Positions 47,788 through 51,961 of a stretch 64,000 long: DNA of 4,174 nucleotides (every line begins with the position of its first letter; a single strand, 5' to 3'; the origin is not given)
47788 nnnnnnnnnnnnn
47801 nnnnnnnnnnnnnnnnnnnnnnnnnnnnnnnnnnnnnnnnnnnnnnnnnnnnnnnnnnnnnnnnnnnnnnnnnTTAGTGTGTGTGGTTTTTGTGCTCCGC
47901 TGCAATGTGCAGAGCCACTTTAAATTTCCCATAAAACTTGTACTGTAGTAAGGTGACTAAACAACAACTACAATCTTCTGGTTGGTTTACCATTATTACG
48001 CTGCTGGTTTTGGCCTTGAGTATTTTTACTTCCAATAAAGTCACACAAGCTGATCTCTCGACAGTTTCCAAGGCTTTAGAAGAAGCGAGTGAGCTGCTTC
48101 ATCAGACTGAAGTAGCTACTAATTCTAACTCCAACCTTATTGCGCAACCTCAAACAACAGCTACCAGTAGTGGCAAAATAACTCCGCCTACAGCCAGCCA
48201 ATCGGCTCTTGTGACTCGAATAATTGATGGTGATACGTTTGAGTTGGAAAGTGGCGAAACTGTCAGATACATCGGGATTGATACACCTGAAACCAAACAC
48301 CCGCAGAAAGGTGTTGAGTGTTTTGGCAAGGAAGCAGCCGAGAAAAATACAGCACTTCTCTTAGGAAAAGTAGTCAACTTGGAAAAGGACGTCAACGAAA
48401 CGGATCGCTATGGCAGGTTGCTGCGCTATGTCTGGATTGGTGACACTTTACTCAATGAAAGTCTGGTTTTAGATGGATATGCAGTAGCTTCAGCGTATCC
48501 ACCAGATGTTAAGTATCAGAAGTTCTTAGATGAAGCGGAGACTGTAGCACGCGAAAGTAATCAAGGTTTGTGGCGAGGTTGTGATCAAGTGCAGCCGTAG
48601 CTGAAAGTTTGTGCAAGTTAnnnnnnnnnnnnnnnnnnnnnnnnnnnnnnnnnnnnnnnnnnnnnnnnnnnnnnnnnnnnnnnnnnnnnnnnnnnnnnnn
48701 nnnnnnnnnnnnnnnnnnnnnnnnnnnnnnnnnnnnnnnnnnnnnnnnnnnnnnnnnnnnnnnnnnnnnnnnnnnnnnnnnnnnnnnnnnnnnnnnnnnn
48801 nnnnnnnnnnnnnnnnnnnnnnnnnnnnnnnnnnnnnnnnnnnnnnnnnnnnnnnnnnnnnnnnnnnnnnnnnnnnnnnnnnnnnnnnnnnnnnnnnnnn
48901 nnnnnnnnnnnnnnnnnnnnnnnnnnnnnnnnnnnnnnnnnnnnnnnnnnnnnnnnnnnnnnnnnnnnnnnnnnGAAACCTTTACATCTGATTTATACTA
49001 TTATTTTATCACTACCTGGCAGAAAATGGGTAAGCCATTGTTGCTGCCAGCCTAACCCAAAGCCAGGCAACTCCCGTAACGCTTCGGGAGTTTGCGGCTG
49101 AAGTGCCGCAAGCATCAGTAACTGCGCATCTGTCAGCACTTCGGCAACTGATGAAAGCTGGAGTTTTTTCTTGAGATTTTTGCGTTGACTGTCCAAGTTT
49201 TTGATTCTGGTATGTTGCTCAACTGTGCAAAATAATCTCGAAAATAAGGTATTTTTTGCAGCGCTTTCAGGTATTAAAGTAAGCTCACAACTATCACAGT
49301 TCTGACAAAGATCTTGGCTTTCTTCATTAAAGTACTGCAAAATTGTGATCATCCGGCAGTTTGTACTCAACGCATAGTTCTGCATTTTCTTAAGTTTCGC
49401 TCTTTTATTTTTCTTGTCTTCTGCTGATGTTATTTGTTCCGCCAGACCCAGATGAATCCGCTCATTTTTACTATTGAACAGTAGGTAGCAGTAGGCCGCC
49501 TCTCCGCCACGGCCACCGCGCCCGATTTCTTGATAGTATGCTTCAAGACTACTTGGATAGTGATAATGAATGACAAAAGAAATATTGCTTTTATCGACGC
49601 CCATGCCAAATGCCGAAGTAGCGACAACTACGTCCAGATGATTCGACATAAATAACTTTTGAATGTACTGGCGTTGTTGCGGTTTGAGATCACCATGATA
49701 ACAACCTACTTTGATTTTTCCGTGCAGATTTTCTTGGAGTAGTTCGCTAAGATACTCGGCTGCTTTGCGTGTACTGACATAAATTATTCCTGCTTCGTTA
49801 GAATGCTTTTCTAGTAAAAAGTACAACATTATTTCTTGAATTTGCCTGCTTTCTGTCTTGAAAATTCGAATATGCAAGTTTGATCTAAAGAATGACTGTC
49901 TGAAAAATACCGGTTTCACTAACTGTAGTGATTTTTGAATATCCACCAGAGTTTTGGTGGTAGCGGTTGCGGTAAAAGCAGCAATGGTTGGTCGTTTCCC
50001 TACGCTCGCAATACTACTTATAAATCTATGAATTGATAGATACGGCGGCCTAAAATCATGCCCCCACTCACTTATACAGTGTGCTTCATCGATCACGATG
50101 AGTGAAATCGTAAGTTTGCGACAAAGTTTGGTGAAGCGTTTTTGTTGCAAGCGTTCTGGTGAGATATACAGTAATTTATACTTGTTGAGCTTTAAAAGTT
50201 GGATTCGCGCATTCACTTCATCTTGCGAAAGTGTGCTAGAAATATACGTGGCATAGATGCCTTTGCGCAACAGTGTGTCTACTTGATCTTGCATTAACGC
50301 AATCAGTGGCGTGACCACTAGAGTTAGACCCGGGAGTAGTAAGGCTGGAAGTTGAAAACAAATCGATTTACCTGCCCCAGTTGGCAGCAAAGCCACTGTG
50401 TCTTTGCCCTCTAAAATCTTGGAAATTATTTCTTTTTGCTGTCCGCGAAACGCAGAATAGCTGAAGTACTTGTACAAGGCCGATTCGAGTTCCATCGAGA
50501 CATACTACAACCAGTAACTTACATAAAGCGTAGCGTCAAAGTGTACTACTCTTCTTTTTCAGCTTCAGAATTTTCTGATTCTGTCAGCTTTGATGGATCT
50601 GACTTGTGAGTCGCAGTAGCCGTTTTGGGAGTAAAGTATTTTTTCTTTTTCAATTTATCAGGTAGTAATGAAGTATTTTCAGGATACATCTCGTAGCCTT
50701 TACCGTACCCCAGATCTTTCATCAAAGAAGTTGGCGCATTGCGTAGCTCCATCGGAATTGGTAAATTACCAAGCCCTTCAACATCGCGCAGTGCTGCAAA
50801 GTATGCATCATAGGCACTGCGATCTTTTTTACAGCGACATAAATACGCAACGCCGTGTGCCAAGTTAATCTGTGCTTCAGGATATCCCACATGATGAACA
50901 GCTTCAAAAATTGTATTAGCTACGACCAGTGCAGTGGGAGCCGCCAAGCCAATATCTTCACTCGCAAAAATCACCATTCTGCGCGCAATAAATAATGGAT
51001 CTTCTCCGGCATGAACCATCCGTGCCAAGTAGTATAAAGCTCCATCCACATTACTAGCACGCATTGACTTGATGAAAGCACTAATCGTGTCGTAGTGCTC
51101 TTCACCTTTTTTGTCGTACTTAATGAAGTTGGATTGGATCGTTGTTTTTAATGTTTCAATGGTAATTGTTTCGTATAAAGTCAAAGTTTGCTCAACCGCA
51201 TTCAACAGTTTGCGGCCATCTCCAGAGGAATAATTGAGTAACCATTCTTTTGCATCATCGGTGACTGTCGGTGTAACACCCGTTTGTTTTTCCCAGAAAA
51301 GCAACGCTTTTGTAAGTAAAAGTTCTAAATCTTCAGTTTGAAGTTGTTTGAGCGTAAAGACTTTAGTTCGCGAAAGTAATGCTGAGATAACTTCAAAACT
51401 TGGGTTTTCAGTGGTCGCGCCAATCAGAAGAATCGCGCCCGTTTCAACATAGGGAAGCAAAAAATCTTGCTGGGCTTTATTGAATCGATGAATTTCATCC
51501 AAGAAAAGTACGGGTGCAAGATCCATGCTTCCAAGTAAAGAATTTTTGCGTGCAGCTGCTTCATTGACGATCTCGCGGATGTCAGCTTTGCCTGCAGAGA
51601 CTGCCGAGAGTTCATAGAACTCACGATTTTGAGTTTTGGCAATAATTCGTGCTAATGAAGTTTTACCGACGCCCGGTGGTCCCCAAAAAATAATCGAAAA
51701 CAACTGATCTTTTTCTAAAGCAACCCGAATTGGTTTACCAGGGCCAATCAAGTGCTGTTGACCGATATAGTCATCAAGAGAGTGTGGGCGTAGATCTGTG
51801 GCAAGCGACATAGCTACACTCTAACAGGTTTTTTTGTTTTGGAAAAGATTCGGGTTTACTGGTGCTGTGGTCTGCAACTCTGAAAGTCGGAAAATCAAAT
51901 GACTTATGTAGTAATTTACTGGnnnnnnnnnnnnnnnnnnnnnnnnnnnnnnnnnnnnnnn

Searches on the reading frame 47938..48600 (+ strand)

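Call 18: search_protein_families(library=ncbifam, proteins=[window:47938-48600:+], max_evalue=0.00001)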
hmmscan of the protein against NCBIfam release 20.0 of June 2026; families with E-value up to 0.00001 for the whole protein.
window:47938-48600:+ (220 aa): 2 families
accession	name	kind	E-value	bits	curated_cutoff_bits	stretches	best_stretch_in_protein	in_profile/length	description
NF047694.1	TnucaseNucIStaph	equivalog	6.6e-32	110.4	250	1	80-212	37-174/175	thermonuclease NucI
NF047969.1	CaNuclEcnA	equivalog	4.3e-13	49.5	180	1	131-213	67-149/151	calcium-activated nuclease EcnA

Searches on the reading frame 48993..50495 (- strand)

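Call 18: search_protein_families(library=ncbifam, proteins=[window:48993-50495:-], max_evalue=0.00001)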
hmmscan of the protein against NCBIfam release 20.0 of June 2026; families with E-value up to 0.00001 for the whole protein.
window:48993-50495:- (500 aa): 30 families (the best 25 are shown)
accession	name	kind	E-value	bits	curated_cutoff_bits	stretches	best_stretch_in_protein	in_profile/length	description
TIGR01389.1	recQ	equivalog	9.3e-138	460.3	640.2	1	6-403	4-392/591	DNA helicase RecQ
TIGR00614.1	recQ_fam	subfamily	3.1e-114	382.4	219.8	1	7-410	3-407/470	RecQ family ATP-dependent DNA helicase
NF008279.0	PRK11057.1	equivalog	1e-103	347.9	1015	1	5-403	15-403/608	ATP-dependent DNA helicase RecQ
NF041063.1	DpdF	equivalog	4.3e-64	217.4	550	1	10-355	137-497/813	protein DpdF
NF053631.1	RNA_helic_CshA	equivalog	6.1e-25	88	646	1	18-382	24-382/434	degradosome RNA helicase CshA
NF008744.0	PRK11776.1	equivalog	9e-22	77.2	524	1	12-384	23-389/460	ATP-dependent RNA helicase DbpA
NF008394.0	PRK11192.1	equivalog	6.9e-21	74.6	507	1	131-335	151-346/441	ATP-dependent RNA helicase SrmB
TIGR04121.1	DEXH_lig_assoc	equivalog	9.6e-19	66.6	850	1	17-338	15-355/804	ligase-associated DNA damage response DEXH box helicase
NF053711.1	RNA_heli_RhlE1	exception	1.8e-16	59.9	750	1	12-334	20-342/434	RNA helicase RhlE1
NF008642.0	PRK11634.1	equivalog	5.6e-16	58.1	989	1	221-347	234-355/628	DEAD/DEAH family ATP-dependent RNA helicase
NF010338.0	PRK13767.1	equivalog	9.2e-16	57.2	849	1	129-329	173-384/877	ATP-dependent helicase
NF053636.1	DDHlcsCsdAPsy1082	equivalog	3.5e-15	55.5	890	1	226-334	236-341/512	DEAD/DEAH box helicase CsdA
TIGR03817.1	DECH_helic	hypoth_equivalog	9.2e-14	50.6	874.1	1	236-339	274-382/742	helicase/secretion neighborhood putative DEAH-box helicase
NF003419.0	PRK04837.1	equivalog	2.4e-13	49.6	588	1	222-335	245-355/424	ATP-dependent RNA helicase RhlB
NF008163.0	PRK10917.1-1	equivalog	1.2e-12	47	796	1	243-342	500-599/692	ATP-dependent DNA helicase RecG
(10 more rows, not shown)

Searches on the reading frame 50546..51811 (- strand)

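Call 18: search_protein_families(library=ncbifam, proteins=[window:50546-51811:-], max_evalue=0.00001)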
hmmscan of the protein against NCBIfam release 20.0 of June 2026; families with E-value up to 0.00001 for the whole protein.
window:50546-51811:- (421 aa): 43 families (the best 25 are shown)
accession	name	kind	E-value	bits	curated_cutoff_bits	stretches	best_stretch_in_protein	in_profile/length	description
NF009881.0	PRK13341.1-2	equivalog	1.8e-117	393.1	651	1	3-378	18-394/736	AAA family ATPase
NF009883.0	PRK13341.1-4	equivalog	1.8e-103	346.8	668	1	3-378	21-397/729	AAA family ATPase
NF009880.0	PRK13341.1-1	equivalog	4.1e-88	296.2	891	1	3-398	8-392/599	AAA family ATPase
NF009882.0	PRK13341.1-3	equivalog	3.7e-85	286.5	1197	1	3-380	20-398/734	AAA family ATPase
NF011289.0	PRK14700.1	equivalog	8.1e-46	156.5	570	1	119-396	1-279/300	recombination factor protein RarA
TIGR02397.1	dnaX_nterm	equivalog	2.7e-16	59.7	250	1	3-62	4-61/355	DNA polymerase III subunit gamma/tau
NF001679.0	PRK00440.1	equivalog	3.9e-15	55.7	303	1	7-224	12-223/322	replication factor C small subunit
NF000868.0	PRK00080.1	equivalog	4.8e-15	55.3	282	1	5-127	17-131/330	Holliday junction branch migration DNA helicase RuvB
TIGR00635.1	ruvB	equivalog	7.8e-13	48.1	299.05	1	11-125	2-108/305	Holliday junction branch migration DNA helicase RuvB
NF004549.0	PRK05896.1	equivalog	1.2e-12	47.4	578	1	7-62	10-63/642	DNA polymerase III subunits gamma and tau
NF003226.0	PRK04195.1-1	equivalog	2e-12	46.8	588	1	36-225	39-223/405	replication factor C large subunit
NF011512.0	PRK14950.1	equivalog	3.1e-12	46.5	593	1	7-62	10-63/585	DNA polymerase III subunits gamma and tau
NF003229.0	PRK04195.1-5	equivalog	6e-11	41.7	280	1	38-225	45-227/413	replication factor C large subunit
TIGR02902.1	spore_lonB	equivalog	3.8e-10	39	723.3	0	3-62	55-111/531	ATP-dependent protease LonB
NF011531.0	PRK14971.1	equivalog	1.4e-09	37.3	685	1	5-62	9-64/614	DNA polymerase III subunit gamma/tau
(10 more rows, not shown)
